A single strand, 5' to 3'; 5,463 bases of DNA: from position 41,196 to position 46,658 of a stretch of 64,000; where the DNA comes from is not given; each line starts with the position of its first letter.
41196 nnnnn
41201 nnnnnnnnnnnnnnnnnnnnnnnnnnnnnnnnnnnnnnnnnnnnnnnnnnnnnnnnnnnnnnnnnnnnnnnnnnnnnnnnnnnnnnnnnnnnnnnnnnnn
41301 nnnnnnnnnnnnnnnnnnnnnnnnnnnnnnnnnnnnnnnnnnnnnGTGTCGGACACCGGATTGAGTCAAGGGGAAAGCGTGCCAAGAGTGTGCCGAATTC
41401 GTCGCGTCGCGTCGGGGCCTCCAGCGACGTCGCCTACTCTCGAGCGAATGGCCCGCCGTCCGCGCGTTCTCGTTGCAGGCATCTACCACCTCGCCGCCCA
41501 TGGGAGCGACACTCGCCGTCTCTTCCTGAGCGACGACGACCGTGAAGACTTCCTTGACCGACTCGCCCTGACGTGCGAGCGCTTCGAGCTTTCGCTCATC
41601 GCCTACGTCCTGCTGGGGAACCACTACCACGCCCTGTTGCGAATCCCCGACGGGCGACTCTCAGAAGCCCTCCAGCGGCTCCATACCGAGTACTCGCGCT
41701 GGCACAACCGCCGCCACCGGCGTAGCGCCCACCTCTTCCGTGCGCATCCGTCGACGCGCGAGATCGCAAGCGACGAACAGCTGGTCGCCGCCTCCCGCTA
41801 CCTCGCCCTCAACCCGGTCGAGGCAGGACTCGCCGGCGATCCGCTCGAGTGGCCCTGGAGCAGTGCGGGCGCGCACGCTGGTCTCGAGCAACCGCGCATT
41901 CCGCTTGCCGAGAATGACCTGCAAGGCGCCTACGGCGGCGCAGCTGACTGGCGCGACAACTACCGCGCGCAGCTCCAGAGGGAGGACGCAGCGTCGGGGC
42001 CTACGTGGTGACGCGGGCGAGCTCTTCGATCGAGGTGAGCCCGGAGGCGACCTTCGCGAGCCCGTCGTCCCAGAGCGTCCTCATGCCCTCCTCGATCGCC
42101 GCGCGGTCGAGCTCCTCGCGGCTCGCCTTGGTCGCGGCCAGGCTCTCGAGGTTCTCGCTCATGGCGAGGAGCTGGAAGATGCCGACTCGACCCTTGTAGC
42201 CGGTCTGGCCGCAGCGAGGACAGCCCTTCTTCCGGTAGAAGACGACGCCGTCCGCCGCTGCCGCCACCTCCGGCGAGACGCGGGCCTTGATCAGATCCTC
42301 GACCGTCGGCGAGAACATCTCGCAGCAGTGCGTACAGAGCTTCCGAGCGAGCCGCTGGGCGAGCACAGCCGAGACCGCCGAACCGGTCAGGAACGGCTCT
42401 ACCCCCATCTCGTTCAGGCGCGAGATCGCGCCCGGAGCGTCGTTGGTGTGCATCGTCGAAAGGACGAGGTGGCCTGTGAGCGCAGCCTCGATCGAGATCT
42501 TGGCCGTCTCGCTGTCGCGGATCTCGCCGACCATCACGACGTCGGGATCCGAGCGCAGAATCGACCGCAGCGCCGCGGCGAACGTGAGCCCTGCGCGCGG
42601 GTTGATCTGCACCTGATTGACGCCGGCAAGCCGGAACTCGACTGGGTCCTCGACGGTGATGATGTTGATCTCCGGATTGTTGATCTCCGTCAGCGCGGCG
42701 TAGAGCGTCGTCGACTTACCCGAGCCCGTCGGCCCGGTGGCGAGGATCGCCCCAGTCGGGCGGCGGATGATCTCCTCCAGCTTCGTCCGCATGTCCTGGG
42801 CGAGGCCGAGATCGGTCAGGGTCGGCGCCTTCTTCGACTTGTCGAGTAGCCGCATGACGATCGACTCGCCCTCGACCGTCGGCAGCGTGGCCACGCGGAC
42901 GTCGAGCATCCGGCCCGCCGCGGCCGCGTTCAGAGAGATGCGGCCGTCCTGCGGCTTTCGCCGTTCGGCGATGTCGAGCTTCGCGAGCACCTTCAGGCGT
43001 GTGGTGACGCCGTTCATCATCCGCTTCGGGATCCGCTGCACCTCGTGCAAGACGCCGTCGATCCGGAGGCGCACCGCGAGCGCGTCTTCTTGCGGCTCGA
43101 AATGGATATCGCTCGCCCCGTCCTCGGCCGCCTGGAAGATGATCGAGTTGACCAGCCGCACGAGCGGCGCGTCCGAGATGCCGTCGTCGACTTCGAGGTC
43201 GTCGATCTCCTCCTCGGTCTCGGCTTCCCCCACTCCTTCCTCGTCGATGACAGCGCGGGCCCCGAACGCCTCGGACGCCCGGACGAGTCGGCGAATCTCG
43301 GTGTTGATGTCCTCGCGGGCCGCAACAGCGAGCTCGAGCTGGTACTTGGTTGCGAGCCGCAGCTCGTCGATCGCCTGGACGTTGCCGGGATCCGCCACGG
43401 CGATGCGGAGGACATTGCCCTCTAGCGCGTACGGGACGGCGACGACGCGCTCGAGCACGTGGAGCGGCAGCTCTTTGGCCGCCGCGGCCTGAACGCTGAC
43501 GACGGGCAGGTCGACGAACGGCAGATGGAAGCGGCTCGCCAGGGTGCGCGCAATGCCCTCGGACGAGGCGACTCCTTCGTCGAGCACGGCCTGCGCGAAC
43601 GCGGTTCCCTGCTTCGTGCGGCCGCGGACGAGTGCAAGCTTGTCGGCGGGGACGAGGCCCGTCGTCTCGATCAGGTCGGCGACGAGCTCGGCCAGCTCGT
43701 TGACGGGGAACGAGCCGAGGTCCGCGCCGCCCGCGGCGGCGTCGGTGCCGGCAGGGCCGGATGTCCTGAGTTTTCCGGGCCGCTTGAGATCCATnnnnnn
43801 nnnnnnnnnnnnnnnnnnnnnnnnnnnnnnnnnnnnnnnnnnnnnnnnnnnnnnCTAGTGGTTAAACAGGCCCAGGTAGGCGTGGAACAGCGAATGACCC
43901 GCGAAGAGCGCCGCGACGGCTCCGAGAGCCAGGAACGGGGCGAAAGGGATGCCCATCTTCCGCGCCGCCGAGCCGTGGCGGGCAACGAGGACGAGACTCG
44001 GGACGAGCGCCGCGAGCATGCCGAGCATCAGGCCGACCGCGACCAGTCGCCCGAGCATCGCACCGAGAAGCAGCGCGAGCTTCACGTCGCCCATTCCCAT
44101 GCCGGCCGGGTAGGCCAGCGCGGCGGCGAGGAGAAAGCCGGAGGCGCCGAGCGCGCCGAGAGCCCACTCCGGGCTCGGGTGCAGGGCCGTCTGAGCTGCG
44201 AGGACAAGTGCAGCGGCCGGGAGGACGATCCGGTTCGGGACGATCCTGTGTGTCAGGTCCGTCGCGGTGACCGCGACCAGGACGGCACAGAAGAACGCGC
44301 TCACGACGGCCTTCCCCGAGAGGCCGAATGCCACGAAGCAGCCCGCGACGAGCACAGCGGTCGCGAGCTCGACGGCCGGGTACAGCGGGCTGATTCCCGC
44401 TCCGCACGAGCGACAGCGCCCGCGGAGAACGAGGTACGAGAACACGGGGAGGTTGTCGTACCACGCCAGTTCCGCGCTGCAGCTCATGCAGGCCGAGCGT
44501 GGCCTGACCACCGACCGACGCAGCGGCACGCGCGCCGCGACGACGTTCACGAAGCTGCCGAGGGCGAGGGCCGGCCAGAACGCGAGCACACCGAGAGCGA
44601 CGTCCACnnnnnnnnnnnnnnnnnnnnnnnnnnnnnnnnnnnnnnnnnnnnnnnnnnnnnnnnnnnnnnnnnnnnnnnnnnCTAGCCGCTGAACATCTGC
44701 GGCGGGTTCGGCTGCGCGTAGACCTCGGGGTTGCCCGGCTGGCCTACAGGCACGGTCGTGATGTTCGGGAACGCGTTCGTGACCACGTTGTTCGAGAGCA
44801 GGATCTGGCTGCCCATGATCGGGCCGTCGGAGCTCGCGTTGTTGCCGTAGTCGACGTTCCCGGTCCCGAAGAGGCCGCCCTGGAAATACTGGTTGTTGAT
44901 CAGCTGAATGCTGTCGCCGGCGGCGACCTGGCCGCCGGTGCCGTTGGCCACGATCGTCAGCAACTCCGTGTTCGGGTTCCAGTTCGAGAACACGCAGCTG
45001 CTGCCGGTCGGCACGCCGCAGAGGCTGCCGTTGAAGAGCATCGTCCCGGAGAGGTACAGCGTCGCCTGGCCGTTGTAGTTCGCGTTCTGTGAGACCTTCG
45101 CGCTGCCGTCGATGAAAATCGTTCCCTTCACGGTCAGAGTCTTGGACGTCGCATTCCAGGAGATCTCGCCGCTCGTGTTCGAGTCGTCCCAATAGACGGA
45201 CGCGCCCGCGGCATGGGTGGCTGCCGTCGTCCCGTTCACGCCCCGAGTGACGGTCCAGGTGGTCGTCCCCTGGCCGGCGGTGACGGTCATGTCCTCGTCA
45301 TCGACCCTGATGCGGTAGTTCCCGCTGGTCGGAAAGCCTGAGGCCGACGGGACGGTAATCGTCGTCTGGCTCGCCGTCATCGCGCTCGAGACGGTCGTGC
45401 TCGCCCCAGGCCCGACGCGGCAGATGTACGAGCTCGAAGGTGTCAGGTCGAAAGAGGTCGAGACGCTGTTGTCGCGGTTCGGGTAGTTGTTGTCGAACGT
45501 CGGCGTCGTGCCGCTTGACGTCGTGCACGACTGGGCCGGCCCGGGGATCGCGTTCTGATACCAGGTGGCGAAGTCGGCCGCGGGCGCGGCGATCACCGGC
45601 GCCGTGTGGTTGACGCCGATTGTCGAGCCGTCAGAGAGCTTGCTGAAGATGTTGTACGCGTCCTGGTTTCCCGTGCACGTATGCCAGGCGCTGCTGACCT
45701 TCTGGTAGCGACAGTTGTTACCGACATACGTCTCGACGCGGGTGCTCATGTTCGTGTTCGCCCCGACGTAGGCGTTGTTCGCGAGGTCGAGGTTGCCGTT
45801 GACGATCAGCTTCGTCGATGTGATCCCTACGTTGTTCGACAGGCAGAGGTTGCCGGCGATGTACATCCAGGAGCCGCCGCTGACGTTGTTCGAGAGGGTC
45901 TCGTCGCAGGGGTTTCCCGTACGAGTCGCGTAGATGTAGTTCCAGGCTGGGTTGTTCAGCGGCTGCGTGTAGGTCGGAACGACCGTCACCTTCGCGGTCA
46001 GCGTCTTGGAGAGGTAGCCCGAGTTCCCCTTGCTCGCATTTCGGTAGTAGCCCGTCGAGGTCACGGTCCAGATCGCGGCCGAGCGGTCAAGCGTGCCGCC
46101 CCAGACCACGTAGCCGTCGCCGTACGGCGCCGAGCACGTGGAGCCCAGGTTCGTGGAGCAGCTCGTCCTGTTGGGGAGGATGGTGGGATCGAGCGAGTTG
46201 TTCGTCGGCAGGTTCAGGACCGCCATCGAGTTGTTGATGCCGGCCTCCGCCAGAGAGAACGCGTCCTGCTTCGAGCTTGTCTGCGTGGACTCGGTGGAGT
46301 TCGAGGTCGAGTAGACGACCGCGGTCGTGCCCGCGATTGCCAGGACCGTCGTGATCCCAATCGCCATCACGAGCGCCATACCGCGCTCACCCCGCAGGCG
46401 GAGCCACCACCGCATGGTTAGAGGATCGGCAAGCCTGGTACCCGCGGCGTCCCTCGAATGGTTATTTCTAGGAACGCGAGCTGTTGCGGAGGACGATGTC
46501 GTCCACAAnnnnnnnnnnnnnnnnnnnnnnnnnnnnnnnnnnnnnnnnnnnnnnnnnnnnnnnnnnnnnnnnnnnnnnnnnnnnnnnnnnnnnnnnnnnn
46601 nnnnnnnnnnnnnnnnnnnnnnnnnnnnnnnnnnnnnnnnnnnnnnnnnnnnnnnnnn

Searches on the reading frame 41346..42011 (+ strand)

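Call 12: search_protein_families(library=pfam, proteins=[window:41346-42011:+], max_evalue=0.001)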
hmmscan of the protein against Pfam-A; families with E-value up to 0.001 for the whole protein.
window:41346-42011:+ (221 aa): 1 family
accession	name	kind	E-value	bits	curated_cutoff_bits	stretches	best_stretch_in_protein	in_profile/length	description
PF01797.21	Y1_Tnp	-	1.4e-06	28.8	23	1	55-128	14-88/121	Transposase IS200 like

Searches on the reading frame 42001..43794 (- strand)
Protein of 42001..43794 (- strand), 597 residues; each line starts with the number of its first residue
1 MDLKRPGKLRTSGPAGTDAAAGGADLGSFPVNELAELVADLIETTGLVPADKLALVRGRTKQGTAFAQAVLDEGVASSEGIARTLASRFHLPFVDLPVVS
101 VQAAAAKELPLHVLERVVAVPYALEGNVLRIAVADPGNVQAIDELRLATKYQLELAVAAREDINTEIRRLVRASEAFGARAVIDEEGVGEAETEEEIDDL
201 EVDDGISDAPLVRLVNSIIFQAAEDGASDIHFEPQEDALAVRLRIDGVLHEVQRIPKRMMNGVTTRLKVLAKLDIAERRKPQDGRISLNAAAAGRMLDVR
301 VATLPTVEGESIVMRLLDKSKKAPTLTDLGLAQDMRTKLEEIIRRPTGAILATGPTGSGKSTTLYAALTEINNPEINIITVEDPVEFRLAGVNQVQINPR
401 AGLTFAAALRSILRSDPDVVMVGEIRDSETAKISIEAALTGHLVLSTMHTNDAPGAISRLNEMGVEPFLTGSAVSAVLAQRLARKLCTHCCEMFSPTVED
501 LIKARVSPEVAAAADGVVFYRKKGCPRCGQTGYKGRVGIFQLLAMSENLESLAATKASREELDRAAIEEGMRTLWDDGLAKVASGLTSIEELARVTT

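Call 3: search_protein_families(library=pfam, proteins=[window:42001-43794:-], max_evalue=0.01)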
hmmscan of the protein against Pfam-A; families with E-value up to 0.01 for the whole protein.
window:42001-43794:- (597 aa): 4 families
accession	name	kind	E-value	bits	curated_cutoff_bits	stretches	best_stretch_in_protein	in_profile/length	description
PF00437.27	T2SSE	-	4.6e-132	440.6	24.9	1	207-594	4-370/370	Type II/IV secretion system protein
PF05157.20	MshEN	-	5.3e-16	58.8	23.1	1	89-173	1-86/90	MshEN domain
PF25199.1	nSTAND_NTPase5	-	8.3e-05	22.9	34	1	341-389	35-84/145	Novel STAND NTPase 5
PF13555.12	AAA_29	-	0.004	17.3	27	1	345-367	20-42/61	P-loop containing region of AAA domain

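Call 78: search_protein_families(library=ncbifam, proteins=[window:42001-43794:-], max_evalue=1e-10)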
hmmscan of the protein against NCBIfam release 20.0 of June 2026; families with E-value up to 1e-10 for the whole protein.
window:42001-43794:- (597 aa): 14 families
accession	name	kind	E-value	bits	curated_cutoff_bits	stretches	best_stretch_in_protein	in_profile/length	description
TIGR02538.1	type_IV_pilB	equivalog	2e-180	601.1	675.65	1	46-596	11-562/564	type IV-A pilus assembly ATPase PilB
TIGR02533.1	type_II_gspE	equivalog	1.3e-174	581.4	630.25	1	107-596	2-486/486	type II secretion system ATPase GspE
NF007755.0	PRK10436.1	equivalog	7.6e-139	463.3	617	1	115-596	15-459/465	type II secretion system protein GspE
NF053534.1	T4PilAsmATPsTfpB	equivalog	6.9e-133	444.1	850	1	81-596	68-582/584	type IV pilus assembly ATPase TfpB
NF041000.1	ATPase_ComGA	equivalog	1e-77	260.7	300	1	217-483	2-265/267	competence type IV pilus ATPase ComGA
TIGR01420.1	pilT_fam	subfamily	6.3e-49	167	319.1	1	216-463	3-242/343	PilT/PilU family type 4a pilus ATPase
TIGR02525.1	plasmid_TraJ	equivalog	1.5e-25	90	368.3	1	311-463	119-272/372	plasmid transfer ATPase TraJ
TIGR02524.1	dot_icm_DotB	equivalog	6.1e-20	71.7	463.3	1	307-460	97-256/358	Dot/Icm type IV secretion system ATPase DotB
TIGR02782.1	TrbB_P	equivalog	2.5e-16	59.8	304.55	1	336-463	126-255/303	P-type conjugative transfer ATPase TrbB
NF058587.1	archaellum_moto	equivalog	6.5e-15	54.9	550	1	350-461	278-394/527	archaellum flagellar ATPase motor FlaI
TIGR02788.1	VirB11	equivalog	1.3e-14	54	249.95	1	324-464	122-266/308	P-type DNA transfer ATPase VirB11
TIGR03819.1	heli_sec_ATPase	hypoth_equivalog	2e-14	53.5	373.15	1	266-481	102-318/340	TadA family conjugal transfer-associated ATPase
NF010469.0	PRK13894.1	subfamily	1.2e-13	51.1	508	1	337-462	140-266/320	conjugal transfer ATPase TrbB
NF010407.0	PRK13833.1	subfamily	1.7e-13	50.7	499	1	349-466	146-265/323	conjugal transfer protein TrbB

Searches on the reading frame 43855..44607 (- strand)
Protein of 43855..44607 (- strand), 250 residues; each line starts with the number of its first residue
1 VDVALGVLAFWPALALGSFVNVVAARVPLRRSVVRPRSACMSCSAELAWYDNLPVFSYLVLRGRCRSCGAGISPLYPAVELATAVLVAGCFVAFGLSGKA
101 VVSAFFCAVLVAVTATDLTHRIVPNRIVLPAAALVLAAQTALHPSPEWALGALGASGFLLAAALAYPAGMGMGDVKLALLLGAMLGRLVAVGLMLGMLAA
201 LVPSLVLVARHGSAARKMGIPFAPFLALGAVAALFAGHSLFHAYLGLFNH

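Call 3: search_protein_families(library=pfam, proteins=[window:43855-44607:-], max_evalue=0.01)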
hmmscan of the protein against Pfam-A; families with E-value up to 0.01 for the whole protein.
window:43855-44607:- (250 aa): 2 families
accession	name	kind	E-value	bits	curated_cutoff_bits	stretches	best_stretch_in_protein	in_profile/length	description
PF06750.18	A24_N_bact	-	1.1e-30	105.9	23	1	14-94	4-84/84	Bacterial Peptidase A24 N-terminal domain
PF01478.23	Peptidase_A24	-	2.3e-14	54.1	26.5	1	105-202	2-101/104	Type IV leader peptidase family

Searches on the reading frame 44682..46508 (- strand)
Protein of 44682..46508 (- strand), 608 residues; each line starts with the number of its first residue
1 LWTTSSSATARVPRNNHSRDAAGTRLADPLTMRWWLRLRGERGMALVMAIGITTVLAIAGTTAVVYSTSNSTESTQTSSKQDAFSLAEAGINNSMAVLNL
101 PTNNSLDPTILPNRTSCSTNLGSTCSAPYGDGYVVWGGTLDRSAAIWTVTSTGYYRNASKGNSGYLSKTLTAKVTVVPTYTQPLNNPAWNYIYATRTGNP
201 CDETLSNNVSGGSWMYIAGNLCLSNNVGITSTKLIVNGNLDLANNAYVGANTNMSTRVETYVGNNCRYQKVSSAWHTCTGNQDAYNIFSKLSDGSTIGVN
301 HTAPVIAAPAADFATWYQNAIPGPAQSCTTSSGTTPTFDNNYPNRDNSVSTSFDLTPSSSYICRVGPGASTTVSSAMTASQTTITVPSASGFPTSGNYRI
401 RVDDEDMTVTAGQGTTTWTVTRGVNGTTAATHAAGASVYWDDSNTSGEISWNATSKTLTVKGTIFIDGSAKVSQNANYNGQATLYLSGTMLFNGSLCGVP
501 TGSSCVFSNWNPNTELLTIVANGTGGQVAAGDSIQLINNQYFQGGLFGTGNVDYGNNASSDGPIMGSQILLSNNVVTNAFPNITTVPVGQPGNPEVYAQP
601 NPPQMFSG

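Call 3: search_protein_families(library=pfam, proteins=[window:44682-46508:-], max_evalue=0.01)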
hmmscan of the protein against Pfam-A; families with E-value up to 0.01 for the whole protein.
window:44682-46508:- (608 aa): 1 family
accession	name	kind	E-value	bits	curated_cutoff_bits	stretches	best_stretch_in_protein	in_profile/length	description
PF14341.11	PilX_N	-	0.0027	18.1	25.5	1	42-91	1-50/51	PilX N-terminal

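Call 4: search_protein_families(library=ncbifam, proteins=[window:44682-46508:-], max_evalue=0.01)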
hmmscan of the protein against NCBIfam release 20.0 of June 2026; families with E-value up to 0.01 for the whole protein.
window:44682-46508:- (608 aa): 0 families
